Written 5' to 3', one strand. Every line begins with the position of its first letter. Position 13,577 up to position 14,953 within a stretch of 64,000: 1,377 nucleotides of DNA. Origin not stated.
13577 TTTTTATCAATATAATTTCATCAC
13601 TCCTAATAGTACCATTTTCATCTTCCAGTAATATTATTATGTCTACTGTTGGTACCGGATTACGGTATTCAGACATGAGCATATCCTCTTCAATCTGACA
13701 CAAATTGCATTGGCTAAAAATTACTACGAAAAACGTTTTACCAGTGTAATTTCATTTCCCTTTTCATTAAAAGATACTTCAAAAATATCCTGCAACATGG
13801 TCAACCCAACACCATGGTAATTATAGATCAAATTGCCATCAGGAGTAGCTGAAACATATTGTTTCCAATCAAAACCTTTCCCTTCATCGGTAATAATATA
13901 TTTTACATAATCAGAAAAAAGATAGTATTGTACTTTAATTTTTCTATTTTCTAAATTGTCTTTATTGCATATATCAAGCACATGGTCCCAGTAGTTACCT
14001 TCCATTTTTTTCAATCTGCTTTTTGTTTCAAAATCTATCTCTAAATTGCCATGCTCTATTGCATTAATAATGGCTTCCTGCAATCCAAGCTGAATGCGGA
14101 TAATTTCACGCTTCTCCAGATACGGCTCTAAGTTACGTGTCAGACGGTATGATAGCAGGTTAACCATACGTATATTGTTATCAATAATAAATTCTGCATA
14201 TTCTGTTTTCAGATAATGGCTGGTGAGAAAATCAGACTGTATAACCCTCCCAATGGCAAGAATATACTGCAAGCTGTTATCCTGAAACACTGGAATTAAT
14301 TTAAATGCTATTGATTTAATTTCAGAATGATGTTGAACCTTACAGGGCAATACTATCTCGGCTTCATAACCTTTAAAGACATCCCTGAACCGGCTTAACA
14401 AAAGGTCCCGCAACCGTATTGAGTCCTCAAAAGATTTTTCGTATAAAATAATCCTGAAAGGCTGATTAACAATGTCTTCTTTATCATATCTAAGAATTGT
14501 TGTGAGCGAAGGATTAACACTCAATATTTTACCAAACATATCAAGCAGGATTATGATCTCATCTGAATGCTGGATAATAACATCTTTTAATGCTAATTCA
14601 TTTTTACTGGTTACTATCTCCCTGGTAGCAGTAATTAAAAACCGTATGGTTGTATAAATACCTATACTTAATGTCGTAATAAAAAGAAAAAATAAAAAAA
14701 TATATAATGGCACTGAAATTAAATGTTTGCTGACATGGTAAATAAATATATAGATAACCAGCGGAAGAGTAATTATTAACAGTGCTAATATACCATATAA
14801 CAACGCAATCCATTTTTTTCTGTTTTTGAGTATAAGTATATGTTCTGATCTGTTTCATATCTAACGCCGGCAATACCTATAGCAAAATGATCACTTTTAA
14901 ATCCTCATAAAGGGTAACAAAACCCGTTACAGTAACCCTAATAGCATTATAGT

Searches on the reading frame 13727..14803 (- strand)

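Call 40: search_protein_families(library=pfam, proteins=[window:13727-14803:-], max_evalue=0.01)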
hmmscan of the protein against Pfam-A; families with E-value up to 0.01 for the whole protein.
window:13727-14803:- (359 aa): 4 families
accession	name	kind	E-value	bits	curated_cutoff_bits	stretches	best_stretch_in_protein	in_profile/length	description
PF13581.12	HATPase_c_2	-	4.8e-08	33.5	27.4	1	229-356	24-127/127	Histidine kinase-like ATPase domain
PF00989.32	PAS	-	1.7e-05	25.2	22.6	1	74-123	4-53/113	PAS fold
PF13426.13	PAS_9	-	7.5e-05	23.4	27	1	83-137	3-55/103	PAS domain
PF13188.13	PAS_8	-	0.00097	19.4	21.8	1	76-124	6-55/65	PAS domain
